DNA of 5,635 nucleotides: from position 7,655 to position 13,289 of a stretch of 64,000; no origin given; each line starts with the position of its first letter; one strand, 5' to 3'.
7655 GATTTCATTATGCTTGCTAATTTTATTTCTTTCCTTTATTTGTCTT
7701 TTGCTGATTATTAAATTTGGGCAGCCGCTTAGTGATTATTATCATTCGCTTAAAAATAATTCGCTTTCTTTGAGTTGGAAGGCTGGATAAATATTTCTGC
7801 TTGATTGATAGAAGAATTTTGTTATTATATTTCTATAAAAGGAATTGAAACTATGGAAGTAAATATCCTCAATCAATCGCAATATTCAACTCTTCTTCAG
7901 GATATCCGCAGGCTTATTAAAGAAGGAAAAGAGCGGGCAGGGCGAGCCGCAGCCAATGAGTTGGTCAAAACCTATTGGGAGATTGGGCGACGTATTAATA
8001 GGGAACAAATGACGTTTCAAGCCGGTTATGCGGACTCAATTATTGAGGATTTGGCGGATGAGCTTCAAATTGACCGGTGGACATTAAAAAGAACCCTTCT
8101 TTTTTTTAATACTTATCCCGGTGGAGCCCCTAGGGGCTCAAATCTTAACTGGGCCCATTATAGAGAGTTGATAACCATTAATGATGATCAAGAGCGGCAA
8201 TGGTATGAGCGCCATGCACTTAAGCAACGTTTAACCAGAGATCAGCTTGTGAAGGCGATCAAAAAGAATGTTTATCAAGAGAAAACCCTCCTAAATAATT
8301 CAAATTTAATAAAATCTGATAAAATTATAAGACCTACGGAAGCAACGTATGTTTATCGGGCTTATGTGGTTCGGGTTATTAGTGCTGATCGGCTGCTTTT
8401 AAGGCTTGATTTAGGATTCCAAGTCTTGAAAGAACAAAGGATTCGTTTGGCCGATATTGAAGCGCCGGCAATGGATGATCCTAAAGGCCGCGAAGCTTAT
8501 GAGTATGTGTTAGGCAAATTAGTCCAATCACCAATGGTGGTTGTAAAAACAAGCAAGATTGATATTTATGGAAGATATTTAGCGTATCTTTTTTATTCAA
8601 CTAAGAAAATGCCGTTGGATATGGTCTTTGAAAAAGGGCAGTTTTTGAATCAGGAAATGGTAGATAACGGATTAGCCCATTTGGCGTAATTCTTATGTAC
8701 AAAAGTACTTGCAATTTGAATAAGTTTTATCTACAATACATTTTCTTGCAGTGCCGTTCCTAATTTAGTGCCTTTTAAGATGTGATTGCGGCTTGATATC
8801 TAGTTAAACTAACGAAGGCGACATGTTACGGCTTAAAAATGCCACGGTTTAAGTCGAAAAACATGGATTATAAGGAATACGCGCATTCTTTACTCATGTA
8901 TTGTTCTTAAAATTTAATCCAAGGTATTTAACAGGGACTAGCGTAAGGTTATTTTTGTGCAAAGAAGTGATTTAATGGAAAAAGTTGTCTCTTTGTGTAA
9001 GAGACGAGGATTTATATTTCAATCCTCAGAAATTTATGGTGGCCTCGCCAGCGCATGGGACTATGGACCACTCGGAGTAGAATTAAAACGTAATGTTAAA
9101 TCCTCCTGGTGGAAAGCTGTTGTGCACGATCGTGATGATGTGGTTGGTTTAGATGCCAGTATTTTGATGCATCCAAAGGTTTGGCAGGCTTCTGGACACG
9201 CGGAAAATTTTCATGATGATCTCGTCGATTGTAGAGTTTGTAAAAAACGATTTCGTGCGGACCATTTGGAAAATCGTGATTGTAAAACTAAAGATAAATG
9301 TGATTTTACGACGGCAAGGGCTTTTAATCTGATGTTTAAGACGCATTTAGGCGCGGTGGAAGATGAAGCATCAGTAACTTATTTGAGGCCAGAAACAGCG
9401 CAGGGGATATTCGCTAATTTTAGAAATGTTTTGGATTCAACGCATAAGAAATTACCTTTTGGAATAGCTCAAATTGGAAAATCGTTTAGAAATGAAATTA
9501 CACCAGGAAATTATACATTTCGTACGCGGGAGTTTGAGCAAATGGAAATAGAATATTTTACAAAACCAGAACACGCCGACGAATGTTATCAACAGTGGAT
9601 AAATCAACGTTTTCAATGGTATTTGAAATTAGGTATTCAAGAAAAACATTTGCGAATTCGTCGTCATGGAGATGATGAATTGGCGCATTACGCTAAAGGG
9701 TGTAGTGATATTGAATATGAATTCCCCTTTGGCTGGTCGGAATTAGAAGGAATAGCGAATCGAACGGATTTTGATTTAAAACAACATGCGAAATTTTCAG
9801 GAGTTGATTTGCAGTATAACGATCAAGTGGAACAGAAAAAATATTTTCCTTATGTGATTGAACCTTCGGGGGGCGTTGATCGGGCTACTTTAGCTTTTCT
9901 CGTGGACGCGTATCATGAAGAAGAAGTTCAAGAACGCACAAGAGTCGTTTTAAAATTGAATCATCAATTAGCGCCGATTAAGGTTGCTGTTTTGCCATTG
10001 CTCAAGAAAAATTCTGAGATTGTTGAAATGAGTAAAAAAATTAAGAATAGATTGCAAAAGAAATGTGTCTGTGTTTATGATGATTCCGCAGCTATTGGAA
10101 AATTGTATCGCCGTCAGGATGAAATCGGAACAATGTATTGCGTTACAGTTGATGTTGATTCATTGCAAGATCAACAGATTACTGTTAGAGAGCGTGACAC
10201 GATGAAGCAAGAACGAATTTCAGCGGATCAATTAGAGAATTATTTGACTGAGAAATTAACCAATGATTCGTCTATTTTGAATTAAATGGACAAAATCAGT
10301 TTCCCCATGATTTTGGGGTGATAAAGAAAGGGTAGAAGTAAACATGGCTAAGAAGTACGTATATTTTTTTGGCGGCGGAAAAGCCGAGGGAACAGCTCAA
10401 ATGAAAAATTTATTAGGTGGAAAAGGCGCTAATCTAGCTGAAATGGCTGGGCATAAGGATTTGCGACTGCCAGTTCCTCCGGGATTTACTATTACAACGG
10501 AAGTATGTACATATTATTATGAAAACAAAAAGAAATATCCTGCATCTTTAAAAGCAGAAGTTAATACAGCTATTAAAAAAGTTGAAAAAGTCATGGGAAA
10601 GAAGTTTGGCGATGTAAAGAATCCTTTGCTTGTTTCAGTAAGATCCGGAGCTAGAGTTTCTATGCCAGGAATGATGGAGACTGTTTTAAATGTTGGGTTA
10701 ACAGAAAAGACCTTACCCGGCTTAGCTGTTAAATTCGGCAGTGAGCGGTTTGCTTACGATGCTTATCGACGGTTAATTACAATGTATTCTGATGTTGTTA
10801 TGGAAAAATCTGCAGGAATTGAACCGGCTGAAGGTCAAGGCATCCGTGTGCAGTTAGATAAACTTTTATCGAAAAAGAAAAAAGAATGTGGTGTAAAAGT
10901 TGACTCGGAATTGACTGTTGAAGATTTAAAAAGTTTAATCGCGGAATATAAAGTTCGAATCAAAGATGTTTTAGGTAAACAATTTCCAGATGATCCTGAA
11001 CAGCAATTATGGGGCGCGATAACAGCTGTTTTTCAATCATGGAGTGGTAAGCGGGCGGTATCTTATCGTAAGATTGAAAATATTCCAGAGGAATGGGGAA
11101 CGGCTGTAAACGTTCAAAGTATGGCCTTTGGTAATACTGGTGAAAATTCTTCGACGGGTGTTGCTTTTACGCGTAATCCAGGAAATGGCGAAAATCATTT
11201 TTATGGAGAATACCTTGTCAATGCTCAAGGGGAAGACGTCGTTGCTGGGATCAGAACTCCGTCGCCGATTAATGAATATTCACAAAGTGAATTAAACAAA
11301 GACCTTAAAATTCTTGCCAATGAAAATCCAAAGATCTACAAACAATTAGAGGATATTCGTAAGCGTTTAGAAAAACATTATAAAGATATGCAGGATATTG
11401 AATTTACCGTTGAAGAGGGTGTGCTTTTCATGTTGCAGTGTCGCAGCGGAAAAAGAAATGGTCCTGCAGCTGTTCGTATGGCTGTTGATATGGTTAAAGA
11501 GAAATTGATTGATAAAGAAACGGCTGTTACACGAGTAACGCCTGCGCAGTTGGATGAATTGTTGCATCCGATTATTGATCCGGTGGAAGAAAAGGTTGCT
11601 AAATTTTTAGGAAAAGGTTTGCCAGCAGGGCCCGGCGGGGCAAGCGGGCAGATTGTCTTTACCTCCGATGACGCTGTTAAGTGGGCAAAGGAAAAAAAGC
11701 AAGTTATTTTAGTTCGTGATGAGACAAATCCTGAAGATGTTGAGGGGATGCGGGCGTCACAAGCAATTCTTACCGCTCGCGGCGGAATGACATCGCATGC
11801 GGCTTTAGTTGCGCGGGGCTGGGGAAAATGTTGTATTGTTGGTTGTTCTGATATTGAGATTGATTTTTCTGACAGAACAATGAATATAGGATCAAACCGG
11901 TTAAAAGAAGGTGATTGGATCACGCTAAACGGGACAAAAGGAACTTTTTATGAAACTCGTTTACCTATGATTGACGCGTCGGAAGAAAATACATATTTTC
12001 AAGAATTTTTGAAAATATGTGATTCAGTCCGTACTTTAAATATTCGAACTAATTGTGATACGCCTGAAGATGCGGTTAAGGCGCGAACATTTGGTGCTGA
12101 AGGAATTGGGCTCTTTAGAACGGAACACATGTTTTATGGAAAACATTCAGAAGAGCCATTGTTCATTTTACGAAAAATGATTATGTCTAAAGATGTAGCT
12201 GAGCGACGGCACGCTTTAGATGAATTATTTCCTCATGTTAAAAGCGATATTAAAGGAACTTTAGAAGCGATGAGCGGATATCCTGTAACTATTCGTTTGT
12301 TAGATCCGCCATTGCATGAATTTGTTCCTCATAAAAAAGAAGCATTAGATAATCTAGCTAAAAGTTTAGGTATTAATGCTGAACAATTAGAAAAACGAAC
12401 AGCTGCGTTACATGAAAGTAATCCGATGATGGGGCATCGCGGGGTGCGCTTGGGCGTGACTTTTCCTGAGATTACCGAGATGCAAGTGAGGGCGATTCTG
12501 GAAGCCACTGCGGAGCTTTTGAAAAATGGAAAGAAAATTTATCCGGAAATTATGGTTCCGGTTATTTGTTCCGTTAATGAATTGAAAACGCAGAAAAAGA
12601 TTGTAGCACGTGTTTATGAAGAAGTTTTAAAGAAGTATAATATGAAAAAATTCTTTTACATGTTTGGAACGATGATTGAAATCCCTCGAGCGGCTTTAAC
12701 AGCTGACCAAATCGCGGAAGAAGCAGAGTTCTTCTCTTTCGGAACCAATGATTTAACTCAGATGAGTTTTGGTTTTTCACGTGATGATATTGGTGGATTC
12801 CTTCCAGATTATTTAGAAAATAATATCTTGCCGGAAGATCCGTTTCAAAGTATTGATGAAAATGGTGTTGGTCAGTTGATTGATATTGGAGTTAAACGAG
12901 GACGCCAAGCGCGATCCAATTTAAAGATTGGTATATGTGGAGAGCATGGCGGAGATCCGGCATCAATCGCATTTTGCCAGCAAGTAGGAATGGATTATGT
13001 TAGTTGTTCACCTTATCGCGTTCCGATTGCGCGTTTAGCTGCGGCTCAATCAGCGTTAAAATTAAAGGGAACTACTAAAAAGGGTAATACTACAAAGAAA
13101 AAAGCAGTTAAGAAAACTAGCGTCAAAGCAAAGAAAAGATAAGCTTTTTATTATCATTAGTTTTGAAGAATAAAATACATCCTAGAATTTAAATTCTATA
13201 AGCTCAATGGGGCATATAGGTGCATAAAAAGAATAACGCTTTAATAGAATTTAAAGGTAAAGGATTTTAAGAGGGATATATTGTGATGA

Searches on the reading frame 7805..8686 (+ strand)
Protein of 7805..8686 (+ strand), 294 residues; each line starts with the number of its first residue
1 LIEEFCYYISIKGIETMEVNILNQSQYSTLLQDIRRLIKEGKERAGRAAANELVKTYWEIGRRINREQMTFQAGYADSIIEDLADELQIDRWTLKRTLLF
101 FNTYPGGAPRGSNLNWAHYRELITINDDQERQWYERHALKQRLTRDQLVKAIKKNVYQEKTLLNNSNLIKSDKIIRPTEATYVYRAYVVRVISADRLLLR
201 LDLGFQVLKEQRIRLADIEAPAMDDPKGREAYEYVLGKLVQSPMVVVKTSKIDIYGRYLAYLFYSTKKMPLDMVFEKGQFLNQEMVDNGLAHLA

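Call 55: search_protein_families(library=pfam, proteins=[window:7805-8686:+], max_evalue=0.00001)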
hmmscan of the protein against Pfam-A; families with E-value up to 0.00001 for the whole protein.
window:7805-8686:+ (294 aa): 2 families
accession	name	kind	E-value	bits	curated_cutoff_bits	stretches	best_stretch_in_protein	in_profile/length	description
PF17761.7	DUF1016_N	-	1.6e-23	83.7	32.8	1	33-158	1-136/137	DUF1016 N-terminal domain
PF00565.23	SNase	-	9.4e-09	36.1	21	1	212-292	1-75/107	Staphylococcal nuclease homologue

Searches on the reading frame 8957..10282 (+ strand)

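Call 55: search_protein_families(library=pfam, proteins=[window:8957-10282:+], max_evalue=0.00001)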
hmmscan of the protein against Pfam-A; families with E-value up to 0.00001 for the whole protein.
window:8957-10282:+ (442 aa): 2 families
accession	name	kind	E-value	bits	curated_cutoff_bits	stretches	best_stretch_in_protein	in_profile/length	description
PF03129.25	HGTP_anticodon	-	1.9e-19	70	21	1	342-432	1-93/94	Anticodon binding domain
PF00587.30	tRNA-synt_2b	-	5.7e-14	53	29.3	1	135-313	4-173/179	tRNA synthetase class II core domain (G, H, P, S and T)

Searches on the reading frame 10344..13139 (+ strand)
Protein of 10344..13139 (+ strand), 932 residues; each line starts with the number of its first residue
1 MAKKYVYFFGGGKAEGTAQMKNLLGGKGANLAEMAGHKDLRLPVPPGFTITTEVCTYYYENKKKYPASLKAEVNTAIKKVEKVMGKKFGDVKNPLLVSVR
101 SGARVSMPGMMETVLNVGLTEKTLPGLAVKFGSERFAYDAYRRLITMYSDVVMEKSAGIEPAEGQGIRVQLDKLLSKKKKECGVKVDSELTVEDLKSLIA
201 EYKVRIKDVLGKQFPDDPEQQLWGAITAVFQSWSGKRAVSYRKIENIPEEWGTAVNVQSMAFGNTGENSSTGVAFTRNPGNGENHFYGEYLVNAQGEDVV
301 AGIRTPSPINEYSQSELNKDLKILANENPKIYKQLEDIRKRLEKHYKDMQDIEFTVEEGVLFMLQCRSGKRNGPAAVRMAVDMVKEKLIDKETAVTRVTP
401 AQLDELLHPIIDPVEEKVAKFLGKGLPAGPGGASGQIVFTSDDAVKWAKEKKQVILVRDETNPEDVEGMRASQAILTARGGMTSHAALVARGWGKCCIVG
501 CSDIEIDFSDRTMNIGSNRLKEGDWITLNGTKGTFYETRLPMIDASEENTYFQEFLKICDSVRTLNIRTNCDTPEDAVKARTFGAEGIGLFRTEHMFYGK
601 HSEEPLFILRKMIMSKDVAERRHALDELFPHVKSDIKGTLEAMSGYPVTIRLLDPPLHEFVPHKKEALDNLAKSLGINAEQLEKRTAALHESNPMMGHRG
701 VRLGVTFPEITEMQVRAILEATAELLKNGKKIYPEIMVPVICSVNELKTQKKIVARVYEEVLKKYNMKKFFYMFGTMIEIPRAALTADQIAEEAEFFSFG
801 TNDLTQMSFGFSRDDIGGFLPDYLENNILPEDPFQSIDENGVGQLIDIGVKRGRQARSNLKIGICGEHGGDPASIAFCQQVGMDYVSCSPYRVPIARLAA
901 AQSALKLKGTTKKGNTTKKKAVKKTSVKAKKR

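Call 55: search_protein_families(library=pfam, proteins=[window:10344-13139:+], max_evalue=0.00001)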
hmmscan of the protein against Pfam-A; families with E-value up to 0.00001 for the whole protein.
window:10344-13139:+ (932 aa): 3 families
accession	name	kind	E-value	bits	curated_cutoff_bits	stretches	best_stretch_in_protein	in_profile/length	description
PF02896.24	PEP-utilizers_C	-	1.1e-78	264.8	22.8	1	548-903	3-291/293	PEP-utilising enzyme, PEP-binding domain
PF01326.24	PPDK_N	-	2.9e-56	191.6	27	3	67-310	75-221/328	Pyruvate phosphate dikinase, AMP/ATP-binding domain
PF00391.29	PEP-utilizers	-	2.1e-24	85.4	23.1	1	452-533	3-72/72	PEP-utilising enzyme, mobile domain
